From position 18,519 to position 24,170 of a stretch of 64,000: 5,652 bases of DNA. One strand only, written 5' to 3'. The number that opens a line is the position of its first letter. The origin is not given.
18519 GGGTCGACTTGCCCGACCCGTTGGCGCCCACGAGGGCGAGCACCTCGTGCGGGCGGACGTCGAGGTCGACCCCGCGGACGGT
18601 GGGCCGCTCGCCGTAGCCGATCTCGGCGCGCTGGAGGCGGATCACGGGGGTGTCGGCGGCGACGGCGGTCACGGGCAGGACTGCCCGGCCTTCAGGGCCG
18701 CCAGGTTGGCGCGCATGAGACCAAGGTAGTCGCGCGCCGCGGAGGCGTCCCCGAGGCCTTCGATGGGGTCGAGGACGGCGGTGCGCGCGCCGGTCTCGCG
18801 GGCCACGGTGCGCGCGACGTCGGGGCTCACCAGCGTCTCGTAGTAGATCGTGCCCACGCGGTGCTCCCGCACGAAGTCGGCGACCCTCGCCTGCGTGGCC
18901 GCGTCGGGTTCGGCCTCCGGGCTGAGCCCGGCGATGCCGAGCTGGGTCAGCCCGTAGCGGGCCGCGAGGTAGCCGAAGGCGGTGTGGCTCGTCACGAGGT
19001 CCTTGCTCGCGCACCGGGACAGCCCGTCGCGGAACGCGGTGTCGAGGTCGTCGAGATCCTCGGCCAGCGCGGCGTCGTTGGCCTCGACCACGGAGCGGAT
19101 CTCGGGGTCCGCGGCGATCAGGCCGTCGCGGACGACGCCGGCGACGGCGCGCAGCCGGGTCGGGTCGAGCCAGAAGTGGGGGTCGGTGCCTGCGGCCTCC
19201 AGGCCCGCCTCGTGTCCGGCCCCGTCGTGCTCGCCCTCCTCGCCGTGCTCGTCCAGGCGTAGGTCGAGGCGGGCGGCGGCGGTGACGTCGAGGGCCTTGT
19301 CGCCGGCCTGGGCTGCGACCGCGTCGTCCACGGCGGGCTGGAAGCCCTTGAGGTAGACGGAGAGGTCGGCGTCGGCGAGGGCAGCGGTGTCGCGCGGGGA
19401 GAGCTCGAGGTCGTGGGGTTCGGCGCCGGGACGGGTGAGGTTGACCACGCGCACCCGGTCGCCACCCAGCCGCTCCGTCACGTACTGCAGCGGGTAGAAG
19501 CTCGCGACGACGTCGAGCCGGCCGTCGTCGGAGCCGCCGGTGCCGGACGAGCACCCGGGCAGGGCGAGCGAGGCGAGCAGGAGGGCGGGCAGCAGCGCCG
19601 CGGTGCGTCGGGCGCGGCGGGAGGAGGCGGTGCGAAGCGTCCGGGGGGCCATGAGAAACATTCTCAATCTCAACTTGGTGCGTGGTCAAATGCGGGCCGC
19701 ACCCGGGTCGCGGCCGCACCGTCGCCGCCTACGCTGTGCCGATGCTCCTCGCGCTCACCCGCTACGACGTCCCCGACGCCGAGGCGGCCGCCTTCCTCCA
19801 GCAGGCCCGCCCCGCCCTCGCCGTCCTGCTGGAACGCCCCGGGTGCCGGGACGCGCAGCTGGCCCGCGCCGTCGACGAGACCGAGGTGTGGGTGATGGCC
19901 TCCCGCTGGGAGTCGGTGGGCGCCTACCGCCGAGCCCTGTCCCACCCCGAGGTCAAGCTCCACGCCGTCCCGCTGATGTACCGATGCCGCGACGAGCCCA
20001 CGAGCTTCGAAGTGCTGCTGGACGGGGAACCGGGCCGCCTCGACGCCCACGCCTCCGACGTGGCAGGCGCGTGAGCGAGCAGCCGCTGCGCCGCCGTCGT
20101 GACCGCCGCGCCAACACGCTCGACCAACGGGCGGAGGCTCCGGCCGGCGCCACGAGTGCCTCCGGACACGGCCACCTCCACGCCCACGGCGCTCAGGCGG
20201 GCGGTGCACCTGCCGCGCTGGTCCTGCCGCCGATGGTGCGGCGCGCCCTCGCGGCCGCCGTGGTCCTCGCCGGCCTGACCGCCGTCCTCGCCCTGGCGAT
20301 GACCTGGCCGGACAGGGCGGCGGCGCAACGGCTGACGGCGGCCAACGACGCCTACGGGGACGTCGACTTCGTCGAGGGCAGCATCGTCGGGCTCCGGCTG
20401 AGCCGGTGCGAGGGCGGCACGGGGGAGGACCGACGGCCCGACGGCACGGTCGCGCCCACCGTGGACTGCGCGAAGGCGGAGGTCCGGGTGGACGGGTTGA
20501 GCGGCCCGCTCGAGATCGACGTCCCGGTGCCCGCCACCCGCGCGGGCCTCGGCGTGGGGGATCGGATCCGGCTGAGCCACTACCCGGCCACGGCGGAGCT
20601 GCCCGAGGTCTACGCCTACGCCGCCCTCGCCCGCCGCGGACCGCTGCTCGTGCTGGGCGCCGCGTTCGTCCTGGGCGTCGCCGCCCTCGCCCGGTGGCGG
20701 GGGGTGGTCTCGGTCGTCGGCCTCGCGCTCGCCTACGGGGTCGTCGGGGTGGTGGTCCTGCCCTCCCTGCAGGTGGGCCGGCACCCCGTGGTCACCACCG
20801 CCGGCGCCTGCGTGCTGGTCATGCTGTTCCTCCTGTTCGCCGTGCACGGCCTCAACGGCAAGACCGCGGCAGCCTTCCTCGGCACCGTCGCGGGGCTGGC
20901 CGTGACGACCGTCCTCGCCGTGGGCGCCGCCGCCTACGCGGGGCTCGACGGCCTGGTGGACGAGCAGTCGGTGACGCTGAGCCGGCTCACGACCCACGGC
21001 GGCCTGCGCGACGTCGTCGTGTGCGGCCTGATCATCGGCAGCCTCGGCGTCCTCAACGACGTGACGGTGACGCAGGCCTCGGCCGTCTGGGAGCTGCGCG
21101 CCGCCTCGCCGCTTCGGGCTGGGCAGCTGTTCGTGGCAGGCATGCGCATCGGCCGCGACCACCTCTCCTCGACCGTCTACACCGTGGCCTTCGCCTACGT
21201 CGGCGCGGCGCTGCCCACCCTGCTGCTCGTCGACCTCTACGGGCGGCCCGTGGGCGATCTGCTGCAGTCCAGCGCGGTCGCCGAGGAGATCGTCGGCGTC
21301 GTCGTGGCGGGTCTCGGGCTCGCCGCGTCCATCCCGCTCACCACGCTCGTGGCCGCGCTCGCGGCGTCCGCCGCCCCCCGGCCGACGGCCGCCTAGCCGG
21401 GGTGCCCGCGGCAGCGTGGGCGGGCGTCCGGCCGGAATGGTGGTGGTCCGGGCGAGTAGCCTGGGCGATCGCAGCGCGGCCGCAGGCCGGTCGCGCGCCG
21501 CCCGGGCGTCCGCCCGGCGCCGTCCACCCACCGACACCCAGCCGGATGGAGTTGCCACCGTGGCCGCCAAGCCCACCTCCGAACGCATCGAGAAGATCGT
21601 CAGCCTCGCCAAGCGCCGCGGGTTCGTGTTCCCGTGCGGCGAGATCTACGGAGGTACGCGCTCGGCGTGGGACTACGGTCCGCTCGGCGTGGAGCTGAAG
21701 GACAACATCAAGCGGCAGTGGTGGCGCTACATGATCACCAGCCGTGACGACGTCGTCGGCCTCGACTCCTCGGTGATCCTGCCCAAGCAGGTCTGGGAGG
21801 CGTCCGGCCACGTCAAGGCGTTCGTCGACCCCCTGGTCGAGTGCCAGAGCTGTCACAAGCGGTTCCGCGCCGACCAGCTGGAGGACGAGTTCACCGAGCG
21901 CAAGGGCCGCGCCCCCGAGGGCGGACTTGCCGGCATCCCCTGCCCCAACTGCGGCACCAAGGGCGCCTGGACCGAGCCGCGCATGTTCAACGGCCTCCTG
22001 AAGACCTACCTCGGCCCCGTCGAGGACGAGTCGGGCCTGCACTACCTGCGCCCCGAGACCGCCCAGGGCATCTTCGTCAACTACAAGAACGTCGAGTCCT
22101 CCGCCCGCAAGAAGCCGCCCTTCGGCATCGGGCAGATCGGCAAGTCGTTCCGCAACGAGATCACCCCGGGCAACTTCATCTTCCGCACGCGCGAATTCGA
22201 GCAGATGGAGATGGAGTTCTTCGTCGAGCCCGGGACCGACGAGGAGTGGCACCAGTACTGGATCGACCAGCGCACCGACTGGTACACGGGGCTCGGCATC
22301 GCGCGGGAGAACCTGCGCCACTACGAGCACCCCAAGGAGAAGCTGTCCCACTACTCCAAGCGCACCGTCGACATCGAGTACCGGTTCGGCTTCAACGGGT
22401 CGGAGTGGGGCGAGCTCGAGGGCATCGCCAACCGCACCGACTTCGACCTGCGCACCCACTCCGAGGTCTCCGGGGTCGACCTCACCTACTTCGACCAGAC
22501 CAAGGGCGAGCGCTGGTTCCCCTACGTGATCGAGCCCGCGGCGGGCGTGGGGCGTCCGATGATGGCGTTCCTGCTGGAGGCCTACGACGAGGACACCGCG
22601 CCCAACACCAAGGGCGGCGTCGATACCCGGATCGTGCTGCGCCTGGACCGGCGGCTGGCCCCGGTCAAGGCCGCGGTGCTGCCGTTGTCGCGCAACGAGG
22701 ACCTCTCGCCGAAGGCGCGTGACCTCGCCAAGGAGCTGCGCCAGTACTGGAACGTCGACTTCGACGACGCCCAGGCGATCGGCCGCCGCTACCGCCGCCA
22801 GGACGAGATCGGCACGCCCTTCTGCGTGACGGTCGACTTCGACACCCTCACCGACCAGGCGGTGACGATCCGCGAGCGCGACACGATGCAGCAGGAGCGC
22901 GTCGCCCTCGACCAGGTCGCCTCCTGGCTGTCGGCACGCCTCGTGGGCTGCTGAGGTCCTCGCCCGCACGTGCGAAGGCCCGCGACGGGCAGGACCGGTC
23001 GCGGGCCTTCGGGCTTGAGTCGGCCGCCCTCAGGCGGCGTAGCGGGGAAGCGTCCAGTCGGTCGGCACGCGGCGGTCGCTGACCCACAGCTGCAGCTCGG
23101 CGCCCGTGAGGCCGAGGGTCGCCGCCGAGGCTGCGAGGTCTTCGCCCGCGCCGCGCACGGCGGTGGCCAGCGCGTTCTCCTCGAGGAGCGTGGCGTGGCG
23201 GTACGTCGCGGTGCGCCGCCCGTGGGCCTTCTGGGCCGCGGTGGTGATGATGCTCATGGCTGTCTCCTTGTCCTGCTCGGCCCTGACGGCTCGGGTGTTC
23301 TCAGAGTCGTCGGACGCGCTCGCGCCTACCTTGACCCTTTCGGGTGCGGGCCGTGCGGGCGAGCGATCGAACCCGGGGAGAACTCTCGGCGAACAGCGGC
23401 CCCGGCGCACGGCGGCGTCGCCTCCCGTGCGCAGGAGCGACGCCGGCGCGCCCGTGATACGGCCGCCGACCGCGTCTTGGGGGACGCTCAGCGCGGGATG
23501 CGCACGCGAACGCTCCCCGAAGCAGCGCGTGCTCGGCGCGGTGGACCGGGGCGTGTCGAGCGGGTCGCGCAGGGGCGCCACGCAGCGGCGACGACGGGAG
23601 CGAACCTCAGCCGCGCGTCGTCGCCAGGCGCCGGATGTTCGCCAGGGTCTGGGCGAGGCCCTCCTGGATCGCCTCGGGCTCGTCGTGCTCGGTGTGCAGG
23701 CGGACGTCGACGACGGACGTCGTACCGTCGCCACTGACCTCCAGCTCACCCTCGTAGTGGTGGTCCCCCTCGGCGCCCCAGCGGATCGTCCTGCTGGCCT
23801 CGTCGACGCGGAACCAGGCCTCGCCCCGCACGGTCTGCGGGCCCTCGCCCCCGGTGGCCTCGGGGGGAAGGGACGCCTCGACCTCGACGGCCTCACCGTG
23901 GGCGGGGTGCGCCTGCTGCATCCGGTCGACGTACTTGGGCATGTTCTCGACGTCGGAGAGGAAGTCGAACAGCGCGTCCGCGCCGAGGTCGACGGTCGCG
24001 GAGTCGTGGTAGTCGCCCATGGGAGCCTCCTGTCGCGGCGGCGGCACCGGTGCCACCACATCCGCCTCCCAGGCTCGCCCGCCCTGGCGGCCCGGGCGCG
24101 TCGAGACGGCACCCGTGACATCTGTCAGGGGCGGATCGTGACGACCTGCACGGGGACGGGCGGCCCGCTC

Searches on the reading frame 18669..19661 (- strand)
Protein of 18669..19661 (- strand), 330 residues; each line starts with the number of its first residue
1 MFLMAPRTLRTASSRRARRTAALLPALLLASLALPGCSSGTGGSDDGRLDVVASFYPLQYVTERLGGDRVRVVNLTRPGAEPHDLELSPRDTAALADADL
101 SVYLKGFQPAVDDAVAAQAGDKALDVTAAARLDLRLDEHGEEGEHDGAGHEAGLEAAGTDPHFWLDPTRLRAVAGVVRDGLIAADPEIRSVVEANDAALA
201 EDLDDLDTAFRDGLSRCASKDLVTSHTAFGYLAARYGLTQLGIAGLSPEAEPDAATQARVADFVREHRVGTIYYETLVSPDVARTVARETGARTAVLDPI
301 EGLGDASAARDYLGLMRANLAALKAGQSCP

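Call 33: search_protein_families(library=pfam, proteins=[window:18669-19661:-], max_evalue=0.0001)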
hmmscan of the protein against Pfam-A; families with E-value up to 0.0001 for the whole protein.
window:18669-19661:- (330 aa): 1 family
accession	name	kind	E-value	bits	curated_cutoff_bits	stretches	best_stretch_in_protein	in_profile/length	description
PF01297.22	ZnuA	-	1.6e-77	261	29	1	51-325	1-262/263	Zinc-uptake complex component A periplasmic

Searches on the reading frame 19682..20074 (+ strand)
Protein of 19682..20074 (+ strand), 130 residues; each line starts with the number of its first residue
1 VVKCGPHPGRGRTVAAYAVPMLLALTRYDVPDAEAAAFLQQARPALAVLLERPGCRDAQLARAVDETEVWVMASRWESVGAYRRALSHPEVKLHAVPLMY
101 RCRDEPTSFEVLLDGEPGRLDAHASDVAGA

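Call 33: search_protein_families(library=pfam, proteins=[window:19682-20074:+], max_evalue=0.0001)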
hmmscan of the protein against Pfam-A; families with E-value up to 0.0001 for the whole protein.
window:19682-20074:+ (130 aa): 1 family
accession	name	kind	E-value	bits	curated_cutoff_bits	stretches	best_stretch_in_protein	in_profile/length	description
PF03992.22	ABM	-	3.7e-11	43.5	23.1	1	21-92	1-73/78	Antibiotic biosynthesis monooxygenase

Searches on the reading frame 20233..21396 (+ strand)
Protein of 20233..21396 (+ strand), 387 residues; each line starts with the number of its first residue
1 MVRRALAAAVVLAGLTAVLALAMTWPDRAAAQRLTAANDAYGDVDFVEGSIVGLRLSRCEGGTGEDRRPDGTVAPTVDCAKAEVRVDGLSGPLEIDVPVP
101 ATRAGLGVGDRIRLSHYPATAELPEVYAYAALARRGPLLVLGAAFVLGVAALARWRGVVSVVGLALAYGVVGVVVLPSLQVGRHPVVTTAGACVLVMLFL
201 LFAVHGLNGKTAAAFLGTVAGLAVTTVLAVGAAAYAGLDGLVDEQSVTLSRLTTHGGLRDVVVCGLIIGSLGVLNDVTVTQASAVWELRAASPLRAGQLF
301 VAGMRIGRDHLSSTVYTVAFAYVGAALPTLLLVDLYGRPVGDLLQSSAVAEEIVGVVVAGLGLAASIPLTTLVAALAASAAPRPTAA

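Call 33: search_protein_families(library=pfam, proteins=[window:20233-21396:+], max_evalue=0.0001)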
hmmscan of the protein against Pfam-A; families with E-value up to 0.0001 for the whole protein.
window:20233-21396:+ (387 aa): 1 family
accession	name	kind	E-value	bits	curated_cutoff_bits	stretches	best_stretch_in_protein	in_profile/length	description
PF07907.16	YibE_F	-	3.7e-59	200.6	27.2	1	138-375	1-240/241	YibE/F-like protein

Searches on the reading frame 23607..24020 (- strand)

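Call 33: search_protein_families(library=pfam, proteins=[window:23607-24020:-], max_evalue=0.0001)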
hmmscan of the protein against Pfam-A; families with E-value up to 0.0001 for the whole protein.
window:23607-24020:- (137 aa): 1 family
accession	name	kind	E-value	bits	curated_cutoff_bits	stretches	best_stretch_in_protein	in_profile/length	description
PF10604.15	Polyketide_cyc2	-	8.4e-06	26.6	27.4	1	5-111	5-109/142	Polyketide cyclase / dehydrase and lipid transport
